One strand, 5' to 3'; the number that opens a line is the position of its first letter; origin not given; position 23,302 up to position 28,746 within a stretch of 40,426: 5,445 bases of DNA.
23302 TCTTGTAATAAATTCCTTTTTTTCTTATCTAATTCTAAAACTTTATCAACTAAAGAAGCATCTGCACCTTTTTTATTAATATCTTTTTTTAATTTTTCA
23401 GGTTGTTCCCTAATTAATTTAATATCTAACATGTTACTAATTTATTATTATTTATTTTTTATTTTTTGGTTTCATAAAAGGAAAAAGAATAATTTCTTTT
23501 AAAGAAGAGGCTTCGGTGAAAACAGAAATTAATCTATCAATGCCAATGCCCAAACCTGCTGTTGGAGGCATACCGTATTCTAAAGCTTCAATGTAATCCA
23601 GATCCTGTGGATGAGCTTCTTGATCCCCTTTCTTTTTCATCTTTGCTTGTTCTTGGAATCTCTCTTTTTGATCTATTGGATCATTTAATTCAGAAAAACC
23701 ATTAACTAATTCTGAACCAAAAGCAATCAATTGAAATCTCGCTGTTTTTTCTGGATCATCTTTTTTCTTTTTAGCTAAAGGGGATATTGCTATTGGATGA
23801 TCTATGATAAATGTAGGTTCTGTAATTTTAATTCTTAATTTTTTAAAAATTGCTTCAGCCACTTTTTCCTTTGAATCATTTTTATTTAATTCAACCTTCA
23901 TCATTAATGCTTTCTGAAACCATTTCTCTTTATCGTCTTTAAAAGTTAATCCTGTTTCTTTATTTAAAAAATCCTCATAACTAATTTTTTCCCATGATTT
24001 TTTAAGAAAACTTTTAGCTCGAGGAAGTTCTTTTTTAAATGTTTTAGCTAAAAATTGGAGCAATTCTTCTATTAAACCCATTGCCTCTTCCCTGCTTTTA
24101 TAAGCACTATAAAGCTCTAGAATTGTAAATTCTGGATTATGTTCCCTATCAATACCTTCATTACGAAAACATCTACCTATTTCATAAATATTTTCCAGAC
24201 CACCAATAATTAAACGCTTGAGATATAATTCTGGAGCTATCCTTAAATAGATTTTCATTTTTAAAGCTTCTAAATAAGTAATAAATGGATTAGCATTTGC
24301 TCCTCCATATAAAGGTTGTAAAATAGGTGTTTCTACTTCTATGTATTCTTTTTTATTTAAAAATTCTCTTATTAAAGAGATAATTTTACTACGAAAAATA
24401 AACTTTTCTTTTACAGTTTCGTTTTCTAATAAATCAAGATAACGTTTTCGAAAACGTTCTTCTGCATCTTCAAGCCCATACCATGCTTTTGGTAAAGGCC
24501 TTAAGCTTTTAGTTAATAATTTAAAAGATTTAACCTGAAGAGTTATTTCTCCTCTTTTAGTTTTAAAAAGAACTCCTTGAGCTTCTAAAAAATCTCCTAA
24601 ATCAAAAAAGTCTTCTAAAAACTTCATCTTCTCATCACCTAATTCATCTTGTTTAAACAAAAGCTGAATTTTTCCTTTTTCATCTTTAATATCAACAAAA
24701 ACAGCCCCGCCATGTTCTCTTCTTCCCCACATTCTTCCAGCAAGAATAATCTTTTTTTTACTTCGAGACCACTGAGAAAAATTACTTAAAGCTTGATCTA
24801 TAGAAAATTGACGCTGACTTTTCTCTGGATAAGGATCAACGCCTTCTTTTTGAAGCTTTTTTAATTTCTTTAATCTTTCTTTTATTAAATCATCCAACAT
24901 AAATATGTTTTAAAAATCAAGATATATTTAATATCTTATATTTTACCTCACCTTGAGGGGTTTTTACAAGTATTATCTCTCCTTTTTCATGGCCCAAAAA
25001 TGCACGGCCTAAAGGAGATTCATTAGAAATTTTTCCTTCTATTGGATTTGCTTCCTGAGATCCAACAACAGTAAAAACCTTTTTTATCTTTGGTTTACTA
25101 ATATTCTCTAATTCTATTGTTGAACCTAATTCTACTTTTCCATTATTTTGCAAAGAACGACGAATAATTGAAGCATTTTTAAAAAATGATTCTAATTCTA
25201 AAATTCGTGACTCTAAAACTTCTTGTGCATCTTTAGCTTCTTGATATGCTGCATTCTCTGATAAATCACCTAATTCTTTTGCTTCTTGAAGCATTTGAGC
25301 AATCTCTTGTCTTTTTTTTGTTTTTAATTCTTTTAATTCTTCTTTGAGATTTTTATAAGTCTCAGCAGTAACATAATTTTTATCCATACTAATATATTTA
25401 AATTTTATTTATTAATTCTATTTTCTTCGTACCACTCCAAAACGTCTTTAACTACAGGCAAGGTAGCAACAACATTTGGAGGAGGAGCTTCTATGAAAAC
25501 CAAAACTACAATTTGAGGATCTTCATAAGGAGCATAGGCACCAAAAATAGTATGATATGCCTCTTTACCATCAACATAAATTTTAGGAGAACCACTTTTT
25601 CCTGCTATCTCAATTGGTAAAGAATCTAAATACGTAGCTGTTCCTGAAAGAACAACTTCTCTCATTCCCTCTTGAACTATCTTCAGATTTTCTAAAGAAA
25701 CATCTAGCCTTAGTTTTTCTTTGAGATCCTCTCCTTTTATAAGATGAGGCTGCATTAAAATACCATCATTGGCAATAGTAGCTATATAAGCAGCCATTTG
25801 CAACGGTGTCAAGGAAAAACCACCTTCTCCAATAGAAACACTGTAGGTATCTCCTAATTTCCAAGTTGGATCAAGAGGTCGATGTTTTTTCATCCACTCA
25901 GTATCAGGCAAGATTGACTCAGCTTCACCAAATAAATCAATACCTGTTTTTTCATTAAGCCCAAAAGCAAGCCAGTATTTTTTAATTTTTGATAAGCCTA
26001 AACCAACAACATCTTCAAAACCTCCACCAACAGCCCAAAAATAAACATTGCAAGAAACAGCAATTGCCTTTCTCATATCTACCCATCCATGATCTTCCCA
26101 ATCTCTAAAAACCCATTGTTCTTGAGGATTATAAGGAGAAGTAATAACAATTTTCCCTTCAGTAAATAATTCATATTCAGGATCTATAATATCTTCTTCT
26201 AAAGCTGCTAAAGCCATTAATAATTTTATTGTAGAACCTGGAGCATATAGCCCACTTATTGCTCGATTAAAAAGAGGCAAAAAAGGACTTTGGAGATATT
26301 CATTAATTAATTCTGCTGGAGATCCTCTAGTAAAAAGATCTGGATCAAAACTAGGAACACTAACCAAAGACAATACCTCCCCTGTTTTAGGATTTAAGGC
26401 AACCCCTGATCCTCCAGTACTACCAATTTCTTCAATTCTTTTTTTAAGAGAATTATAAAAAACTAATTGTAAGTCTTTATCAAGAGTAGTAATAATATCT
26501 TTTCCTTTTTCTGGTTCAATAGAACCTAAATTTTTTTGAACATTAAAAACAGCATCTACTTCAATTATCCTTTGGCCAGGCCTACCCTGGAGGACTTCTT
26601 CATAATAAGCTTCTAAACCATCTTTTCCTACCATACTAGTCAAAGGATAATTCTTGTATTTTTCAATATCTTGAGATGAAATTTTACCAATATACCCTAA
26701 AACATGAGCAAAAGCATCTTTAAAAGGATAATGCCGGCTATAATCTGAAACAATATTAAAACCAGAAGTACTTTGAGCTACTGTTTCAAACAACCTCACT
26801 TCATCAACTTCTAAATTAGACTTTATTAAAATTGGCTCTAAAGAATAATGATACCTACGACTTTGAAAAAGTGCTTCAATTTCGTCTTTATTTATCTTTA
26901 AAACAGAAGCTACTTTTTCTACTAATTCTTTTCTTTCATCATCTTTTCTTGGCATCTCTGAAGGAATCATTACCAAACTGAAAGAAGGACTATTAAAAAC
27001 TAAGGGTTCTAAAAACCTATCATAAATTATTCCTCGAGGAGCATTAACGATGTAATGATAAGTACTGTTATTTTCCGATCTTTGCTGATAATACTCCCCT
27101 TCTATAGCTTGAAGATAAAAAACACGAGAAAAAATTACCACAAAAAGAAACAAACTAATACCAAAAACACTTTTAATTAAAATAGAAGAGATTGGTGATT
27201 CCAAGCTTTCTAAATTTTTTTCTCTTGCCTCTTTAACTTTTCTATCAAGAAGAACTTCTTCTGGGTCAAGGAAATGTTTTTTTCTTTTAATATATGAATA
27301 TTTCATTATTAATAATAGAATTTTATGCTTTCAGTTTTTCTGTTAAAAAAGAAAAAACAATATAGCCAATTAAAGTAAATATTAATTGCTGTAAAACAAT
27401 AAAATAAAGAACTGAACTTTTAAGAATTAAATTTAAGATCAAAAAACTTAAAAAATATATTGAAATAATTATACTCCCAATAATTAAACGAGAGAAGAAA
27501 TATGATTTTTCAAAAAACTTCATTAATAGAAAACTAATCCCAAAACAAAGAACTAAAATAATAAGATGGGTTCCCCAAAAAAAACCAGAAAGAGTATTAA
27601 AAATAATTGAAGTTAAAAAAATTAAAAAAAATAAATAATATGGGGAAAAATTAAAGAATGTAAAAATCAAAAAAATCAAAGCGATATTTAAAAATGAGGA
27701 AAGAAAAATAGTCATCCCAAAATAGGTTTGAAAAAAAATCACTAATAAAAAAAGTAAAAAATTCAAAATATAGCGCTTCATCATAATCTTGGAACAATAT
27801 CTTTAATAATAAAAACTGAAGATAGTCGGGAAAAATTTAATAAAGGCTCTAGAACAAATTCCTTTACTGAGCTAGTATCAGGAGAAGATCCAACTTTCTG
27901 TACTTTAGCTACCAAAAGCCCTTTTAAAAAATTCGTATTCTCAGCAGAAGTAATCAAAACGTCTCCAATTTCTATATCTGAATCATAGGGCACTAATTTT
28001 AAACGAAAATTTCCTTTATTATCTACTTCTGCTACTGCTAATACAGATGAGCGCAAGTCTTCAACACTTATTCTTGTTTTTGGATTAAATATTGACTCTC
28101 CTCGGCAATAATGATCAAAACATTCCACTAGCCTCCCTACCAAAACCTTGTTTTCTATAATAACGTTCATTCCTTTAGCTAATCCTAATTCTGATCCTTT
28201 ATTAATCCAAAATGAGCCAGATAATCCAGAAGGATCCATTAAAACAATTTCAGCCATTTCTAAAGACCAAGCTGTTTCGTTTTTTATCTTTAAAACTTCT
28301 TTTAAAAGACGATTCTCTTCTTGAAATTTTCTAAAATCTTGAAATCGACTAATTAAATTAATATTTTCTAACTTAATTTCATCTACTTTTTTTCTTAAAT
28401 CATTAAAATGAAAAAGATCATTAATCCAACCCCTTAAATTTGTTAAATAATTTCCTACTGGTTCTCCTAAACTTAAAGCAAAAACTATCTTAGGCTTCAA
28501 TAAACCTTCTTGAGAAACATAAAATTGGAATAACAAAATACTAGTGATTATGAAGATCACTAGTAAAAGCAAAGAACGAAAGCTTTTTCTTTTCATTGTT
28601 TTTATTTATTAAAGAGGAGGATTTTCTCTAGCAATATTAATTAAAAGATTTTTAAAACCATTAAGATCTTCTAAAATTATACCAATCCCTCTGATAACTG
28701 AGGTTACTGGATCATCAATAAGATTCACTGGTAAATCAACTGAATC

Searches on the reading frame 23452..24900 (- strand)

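Call 15: search_protein_families(library=pfam, proteins=[window:23452-24900:-])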
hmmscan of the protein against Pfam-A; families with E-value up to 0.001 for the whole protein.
window:23452-24900:- (482 aa): 2 families
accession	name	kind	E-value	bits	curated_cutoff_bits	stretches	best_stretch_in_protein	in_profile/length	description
PF00152.25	tRNA-synt_2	-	1.8e-85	287.2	25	1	146-476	2-307/308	tRNA synthetases class II (D, K and N)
PF01336.31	tRNA_anti-codon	-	7.8e-13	48.6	27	1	52-129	2-75/75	OB-fold nucleic acid binding domain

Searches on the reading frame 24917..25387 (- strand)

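Call 47: search_protein_families(library=pfam, proteins=[window:24917-25387:-], max_evalue=0.01)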
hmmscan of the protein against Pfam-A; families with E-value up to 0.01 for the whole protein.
window:24917-25387:- (156 aa): 2 families
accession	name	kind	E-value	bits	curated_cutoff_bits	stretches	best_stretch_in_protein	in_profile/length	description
PF03449.20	GreA_GreB_N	-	7.9e-24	84.1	24.5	1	4-74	1-71/71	Transcription elongation factor, N-terminal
PF01272.25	GreA_GreB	-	1.1e-21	77.1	26.9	1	81-156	2-76/77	Transcription elongation factor, GreA/GreB, C-term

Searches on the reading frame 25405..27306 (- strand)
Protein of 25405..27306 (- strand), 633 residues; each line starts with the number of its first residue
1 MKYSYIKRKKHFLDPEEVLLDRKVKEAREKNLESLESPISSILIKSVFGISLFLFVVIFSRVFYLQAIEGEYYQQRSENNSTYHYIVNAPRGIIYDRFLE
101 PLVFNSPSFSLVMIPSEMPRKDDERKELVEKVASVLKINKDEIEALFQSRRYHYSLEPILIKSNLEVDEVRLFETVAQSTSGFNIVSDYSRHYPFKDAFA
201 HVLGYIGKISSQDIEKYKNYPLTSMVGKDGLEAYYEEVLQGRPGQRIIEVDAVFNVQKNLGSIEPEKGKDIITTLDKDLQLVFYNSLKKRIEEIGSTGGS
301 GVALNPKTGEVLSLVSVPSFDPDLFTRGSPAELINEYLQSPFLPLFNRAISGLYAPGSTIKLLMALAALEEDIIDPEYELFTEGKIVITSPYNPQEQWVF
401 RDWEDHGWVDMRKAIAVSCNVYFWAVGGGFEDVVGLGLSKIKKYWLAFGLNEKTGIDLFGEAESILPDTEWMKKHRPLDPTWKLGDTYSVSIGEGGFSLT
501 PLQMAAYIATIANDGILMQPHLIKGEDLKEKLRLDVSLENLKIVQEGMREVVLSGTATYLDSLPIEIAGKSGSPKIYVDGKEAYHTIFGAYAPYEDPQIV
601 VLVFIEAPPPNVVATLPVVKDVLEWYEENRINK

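Call 15: search_protein_families(library=pfam, proteins=[window:25405-27306:-])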
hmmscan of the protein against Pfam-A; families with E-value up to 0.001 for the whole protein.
window:25405-27306:- (633 aa): 3 families
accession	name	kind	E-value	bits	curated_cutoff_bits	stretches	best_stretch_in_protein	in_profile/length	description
PF00905.27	Transpeptidase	-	5.5e-57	193.7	22.1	1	299-622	1-297/299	Penicillin binding protein transpeptidase domain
PF03717.20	PBP_dimer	-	1.9e-42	146.1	24.4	1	87-255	2-174/180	Penicillin-binding Protein dimerisation domain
PF21922.1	PBP_dimer_2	-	1.3e-05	25.8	27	1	175-223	10-58/83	Penicillin binding protein A dimerisation domain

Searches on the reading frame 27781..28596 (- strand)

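Call 47: search_protein_families(library=pfam, proteins=[window:27781-28596:-], max_evalue=0.01)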
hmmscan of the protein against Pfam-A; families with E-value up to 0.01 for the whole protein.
window:27781-28596:- (271 aa): 2 families
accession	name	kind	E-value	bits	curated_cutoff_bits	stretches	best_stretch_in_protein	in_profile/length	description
PF04085.20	MreC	-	3.9e-29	101.7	28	1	118-265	2-147/147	Rod shape-determining protein MreC, barrel core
PF04384.18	Fe-S_assembly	-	0.0084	17.2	25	0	52-80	28-56/64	Iron-sulphur cluster assembly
